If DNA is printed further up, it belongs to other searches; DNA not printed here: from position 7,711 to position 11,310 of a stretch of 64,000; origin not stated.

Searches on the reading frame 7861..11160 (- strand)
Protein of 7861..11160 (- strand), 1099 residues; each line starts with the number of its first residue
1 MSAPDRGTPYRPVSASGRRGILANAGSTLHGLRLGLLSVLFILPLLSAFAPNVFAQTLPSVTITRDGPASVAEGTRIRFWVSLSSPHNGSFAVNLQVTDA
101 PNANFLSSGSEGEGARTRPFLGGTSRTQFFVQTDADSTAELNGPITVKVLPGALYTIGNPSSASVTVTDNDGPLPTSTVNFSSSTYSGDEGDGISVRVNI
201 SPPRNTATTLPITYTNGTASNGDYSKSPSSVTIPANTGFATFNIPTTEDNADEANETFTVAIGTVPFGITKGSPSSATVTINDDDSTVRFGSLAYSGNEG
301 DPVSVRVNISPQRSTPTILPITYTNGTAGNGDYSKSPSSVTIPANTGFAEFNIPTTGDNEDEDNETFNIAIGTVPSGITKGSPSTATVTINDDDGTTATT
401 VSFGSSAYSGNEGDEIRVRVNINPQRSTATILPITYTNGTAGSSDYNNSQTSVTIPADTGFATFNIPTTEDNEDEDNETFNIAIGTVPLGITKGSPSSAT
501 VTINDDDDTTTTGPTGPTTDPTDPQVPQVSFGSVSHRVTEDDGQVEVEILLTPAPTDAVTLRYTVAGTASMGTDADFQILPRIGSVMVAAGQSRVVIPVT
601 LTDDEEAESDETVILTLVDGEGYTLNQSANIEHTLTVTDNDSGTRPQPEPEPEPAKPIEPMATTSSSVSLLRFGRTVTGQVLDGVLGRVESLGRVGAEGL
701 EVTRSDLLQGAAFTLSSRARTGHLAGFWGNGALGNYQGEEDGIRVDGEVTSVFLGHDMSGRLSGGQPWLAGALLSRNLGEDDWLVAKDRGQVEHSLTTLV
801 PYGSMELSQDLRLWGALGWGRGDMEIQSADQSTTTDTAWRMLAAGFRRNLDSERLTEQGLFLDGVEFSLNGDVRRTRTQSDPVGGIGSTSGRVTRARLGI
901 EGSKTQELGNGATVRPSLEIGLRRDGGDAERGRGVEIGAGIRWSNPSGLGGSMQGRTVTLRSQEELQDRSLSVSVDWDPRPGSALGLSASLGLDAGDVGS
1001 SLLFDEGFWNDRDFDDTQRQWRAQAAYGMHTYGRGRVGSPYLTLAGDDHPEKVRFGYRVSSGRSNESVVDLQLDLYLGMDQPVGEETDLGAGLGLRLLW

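Call 10: search_protein_families(library=pfam, proteins=[window:7861-11160:-], max_evalue=0.001)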
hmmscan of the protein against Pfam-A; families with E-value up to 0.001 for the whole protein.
window:7861-11160:- (1099 aa): 1 family
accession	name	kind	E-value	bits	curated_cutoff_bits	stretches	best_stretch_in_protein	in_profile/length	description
PF03160.20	Calx-beta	-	3.6e-42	143.6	27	4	178-285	7-119/119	Calx-beta domain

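Call 58: search_protein_families(library=ncbifam, proteins=[window:7861-11160:-], max_evalue=0.00001)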
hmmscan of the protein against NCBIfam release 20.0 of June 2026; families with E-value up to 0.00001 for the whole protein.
window:7861-11160:- (1099 aa): 1 family
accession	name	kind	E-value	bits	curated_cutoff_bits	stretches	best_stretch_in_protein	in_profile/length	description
TIGR00845.1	caca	equivalog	1.1e-13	49.9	679.85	0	381-511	507-637/921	sodium/calcium exchanger 1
